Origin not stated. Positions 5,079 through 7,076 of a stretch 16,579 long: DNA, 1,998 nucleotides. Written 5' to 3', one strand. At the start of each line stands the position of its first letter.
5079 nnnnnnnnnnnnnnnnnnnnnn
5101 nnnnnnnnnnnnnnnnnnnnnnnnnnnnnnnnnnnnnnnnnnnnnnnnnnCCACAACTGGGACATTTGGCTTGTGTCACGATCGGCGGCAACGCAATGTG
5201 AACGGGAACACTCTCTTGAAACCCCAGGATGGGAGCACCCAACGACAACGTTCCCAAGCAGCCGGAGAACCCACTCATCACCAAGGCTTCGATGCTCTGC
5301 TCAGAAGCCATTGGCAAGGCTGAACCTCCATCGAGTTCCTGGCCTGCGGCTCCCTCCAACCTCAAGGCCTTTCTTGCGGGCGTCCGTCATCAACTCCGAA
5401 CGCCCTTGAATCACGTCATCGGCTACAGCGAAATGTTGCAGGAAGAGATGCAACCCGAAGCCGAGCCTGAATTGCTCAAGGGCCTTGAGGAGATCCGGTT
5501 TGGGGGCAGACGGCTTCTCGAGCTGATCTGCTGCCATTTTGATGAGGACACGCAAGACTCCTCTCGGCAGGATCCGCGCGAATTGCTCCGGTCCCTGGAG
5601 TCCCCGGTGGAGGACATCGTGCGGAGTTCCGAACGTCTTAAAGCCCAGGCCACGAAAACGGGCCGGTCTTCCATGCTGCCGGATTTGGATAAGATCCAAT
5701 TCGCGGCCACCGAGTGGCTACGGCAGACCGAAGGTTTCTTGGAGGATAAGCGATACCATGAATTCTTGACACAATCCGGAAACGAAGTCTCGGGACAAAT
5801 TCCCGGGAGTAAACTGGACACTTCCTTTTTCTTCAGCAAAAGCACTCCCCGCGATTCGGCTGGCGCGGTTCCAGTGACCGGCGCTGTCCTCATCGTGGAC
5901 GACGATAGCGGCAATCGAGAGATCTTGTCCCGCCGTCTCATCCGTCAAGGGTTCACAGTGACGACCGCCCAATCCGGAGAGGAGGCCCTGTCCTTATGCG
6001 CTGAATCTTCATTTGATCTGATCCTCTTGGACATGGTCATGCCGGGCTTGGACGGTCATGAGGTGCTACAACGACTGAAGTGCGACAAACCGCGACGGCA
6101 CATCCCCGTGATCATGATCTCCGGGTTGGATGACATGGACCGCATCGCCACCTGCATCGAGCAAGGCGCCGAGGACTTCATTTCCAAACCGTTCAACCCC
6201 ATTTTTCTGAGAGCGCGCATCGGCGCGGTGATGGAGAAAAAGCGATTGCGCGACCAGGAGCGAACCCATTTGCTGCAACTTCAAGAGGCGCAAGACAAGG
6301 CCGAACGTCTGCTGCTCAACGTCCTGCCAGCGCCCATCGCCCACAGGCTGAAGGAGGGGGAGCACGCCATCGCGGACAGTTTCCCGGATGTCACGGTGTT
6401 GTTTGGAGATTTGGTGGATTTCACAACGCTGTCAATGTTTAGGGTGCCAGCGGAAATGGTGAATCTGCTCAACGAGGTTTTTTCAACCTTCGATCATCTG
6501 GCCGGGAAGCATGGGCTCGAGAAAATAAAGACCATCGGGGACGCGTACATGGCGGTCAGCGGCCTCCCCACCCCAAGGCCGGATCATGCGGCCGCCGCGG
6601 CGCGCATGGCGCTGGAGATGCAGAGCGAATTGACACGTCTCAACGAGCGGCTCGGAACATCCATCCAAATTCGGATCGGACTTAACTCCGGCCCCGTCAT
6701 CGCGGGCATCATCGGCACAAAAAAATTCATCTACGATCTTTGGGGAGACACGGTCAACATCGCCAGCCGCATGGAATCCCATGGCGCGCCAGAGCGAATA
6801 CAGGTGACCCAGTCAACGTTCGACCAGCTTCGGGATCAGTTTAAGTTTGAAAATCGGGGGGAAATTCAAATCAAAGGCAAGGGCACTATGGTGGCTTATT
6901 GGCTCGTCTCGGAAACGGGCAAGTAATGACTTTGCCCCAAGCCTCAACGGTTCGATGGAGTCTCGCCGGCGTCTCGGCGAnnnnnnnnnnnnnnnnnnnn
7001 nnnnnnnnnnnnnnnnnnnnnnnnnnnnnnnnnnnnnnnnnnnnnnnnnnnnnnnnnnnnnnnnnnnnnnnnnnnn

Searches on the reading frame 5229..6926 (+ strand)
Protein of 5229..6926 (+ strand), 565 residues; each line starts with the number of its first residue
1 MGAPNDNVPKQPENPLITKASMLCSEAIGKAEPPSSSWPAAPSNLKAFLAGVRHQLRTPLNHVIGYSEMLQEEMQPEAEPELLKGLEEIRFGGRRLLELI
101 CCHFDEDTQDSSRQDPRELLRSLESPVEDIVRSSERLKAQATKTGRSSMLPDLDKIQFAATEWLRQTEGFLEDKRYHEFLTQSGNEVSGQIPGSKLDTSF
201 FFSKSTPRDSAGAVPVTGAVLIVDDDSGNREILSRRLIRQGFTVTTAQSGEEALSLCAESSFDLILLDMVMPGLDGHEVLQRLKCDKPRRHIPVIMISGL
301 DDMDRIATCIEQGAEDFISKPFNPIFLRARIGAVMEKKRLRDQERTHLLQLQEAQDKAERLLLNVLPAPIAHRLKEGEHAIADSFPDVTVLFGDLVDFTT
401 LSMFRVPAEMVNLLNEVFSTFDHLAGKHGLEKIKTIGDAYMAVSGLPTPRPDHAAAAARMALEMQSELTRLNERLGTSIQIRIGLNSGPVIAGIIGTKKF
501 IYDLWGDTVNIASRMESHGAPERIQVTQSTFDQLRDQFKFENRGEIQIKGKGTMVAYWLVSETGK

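Call 10: search_protein_families(library=pfam, proteins=[window:5229-6926:+], max_evalue=0.01)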
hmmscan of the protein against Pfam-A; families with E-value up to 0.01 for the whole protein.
window:5229-6926:+ (565 aa): 3 families
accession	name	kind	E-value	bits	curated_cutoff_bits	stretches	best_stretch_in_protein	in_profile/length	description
PF00211.25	Guanylate_cyc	-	4.8e-63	212.5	21.9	1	383-560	4-182/183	Adenylate and Guanylate cyclase catalytic domain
PF00072.30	Response_reg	-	3e-29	101.9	30.2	1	220-331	1-110/111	Response regulator receiver domain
PF00512.31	HisKA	-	2.7e-10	40.6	26.9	1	46-100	3-54/66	His Kinase A (phospho-acceptor) domain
